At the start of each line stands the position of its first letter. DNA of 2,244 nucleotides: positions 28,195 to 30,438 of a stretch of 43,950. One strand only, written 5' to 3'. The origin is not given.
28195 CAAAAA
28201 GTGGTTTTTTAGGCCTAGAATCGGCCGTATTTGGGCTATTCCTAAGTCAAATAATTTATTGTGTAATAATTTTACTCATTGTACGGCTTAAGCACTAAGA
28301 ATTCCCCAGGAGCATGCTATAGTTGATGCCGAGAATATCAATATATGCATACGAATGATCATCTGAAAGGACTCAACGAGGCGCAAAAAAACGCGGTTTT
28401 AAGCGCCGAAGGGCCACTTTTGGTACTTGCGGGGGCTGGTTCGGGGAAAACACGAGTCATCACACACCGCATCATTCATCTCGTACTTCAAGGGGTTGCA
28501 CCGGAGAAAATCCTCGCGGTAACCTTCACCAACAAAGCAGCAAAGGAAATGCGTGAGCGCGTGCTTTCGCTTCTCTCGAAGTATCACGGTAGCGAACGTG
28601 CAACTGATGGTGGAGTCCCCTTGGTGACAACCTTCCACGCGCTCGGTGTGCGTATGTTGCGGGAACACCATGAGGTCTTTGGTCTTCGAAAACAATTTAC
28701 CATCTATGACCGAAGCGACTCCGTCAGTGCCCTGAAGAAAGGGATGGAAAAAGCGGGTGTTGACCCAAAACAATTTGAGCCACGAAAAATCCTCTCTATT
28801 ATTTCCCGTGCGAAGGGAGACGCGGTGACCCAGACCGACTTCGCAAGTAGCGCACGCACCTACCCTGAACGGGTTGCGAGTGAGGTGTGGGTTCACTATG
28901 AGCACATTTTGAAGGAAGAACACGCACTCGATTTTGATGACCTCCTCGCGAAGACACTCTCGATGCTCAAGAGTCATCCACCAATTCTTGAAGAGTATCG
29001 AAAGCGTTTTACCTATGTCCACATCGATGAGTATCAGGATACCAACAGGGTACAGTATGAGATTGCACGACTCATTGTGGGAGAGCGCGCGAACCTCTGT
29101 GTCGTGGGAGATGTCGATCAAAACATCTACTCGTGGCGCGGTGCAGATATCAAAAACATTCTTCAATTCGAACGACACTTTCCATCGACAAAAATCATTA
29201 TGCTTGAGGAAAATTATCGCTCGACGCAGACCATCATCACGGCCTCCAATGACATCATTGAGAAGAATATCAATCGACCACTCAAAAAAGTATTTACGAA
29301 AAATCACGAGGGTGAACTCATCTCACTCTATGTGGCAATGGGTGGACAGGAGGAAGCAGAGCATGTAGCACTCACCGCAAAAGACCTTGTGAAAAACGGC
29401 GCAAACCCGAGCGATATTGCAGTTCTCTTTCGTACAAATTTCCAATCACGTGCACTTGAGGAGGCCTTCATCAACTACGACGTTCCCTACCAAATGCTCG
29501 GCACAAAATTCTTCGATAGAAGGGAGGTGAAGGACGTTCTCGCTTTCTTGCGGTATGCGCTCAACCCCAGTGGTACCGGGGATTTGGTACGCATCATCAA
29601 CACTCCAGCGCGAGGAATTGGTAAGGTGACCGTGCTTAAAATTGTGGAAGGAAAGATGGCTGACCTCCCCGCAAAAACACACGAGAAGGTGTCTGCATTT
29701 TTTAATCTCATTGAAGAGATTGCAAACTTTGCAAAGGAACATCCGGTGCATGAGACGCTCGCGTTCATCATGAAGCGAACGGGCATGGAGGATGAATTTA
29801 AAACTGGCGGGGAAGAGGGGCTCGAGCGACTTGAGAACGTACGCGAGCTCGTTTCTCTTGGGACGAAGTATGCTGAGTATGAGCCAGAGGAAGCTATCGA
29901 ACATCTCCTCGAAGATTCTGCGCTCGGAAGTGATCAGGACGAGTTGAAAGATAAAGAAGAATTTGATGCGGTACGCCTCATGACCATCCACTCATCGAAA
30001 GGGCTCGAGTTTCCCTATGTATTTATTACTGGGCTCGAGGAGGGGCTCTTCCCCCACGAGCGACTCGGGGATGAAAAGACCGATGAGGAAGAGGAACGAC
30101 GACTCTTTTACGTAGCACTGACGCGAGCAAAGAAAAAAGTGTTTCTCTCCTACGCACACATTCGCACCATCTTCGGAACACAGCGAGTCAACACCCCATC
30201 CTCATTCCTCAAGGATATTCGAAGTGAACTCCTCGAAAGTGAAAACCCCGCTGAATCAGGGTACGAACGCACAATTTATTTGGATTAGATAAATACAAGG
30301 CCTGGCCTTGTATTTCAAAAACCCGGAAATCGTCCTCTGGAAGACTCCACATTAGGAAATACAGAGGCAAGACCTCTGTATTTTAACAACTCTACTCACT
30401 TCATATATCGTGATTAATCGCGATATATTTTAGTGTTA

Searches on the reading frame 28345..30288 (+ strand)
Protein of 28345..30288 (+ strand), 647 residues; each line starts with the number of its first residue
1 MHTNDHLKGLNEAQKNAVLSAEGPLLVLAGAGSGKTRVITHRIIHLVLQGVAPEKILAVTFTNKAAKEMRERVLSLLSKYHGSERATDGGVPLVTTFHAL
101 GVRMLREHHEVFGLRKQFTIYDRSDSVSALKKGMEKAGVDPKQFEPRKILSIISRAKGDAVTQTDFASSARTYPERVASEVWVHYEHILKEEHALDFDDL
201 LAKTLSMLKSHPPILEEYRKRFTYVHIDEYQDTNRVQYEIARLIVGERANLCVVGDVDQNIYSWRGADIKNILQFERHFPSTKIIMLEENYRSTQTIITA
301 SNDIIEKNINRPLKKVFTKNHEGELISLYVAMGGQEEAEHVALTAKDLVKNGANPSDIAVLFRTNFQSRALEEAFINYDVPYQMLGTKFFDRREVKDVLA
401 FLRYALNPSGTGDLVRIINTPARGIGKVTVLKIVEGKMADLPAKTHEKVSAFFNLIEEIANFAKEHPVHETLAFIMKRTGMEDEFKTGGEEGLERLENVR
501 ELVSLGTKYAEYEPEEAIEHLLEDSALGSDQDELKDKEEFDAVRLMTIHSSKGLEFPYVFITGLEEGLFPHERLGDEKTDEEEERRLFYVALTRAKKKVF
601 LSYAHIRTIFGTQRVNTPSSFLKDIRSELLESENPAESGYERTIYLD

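Call 12: search_protein_families(library=pfam, proteins=[window:28345-30288:+], max_evalue=0.01)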
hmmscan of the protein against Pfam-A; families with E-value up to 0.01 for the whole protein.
window:28345-30288:+ (647 aa): 8 families
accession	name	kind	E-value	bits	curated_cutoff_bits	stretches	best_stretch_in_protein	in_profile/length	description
PF00580.27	UvrD-helicase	-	2.9e-87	293.2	23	1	10-280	1-271/271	UvrD/REP helicase N-terminal domain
PF13361.12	UvrD_C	-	8.6e-74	249.5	25.6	1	285-604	1-348/350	UvrD-like helicase C-terminal domain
PF13245.12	AAA_19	-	1.2e-22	80.9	25.1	1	14-263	1-132/134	AAA domain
PF13538.12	UvrD_C_2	-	9.1e-13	48.3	27.4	1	543-601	2-51/52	UvrD-like helicase C-terminal domain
PF01443.25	Viral_helicase1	-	1.5e-07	31.9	21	0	537-599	178-224/228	Viral superfamily 1 RNA helicase core domain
PF13087.12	AAA_12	-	0.00014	22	27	0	538-600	138-189/195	AAA domain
PF13086.12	AAA_11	-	0.00024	21.4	27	1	10-100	2-93/257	AAA domain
PF13604.12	AAA_30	-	0.00038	20.7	27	0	10-72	2-65/191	AAA domain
